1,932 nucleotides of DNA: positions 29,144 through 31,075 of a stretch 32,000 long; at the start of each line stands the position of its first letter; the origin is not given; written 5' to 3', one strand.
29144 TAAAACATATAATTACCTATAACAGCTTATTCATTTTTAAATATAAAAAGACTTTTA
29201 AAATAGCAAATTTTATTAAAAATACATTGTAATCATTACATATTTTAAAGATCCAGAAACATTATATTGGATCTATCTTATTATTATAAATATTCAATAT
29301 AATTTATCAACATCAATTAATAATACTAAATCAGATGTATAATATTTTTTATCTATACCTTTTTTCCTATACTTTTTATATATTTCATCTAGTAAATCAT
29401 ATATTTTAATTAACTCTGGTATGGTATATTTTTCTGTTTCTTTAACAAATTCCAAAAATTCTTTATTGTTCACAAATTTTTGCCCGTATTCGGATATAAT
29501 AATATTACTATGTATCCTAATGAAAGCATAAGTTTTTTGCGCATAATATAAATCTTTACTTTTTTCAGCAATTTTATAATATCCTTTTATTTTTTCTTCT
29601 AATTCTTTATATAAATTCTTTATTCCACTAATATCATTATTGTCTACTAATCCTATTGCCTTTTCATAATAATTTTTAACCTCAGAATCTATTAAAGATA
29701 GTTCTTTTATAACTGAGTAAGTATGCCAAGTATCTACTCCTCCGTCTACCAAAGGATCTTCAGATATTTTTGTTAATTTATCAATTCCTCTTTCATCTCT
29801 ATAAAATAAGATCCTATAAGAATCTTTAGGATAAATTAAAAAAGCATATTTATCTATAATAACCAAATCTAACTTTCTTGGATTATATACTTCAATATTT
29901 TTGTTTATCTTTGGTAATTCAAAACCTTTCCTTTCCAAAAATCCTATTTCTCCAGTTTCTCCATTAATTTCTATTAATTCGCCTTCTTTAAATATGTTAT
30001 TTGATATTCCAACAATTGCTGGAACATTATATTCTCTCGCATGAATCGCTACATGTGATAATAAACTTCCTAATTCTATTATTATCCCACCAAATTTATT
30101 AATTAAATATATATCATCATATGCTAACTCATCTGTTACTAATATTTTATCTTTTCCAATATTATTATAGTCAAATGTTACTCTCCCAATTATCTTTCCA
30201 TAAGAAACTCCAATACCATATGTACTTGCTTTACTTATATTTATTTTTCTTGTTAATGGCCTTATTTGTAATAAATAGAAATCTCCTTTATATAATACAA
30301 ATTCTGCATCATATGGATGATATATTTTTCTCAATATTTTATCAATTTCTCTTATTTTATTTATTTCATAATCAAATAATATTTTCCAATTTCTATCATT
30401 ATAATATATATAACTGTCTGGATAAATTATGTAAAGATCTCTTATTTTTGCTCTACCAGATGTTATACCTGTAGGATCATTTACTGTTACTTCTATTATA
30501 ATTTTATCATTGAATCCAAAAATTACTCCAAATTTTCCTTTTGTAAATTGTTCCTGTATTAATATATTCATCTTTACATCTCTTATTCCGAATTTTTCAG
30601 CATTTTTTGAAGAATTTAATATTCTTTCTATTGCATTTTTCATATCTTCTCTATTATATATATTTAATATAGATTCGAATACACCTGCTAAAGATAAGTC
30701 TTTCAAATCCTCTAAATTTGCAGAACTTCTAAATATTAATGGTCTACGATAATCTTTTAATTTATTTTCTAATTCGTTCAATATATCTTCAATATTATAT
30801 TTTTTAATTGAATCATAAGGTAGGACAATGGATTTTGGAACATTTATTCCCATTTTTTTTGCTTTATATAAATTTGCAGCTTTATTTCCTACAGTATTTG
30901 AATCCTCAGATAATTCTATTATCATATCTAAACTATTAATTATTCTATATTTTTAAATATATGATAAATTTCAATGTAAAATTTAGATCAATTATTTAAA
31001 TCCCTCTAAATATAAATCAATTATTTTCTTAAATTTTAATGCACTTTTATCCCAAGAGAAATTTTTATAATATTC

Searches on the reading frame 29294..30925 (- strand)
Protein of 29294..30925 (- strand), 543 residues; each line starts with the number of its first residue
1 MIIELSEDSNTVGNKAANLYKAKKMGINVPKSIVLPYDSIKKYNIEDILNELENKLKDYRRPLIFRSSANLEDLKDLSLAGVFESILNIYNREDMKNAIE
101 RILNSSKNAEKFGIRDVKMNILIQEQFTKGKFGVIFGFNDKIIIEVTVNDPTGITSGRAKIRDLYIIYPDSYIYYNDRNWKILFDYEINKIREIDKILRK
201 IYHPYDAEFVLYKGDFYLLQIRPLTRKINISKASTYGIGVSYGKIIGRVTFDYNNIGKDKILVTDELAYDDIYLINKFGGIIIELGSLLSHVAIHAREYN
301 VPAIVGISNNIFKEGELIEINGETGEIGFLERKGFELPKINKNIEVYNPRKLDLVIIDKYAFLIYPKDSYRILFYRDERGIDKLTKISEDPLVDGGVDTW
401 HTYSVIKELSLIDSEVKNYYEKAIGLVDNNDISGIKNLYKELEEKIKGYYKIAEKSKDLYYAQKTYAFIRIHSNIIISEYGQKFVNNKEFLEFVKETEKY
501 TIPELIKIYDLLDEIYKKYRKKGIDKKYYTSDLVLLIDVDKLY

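Call 56: search_protein_families(library=pfam, proteins=[window:29294-30925:-], max_evalue=0.001)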
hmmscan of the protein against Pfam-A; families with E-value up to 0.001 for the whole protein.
window:29294-30925:- (543 aa): 2 families
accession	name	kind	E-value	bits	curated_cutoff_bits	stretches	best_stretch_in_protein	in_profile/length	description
PF01326.24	PPDK_N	-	3.6e-20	73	27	2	44-139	84-189/328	Pyruvate phosphate dikinase, AMP/ATP-binding domain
PF00391.29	PEP-utilizers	-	3.9e-17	62.1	23.1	1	258-325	3-72/72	PEP-utilising enzyme, mobile domain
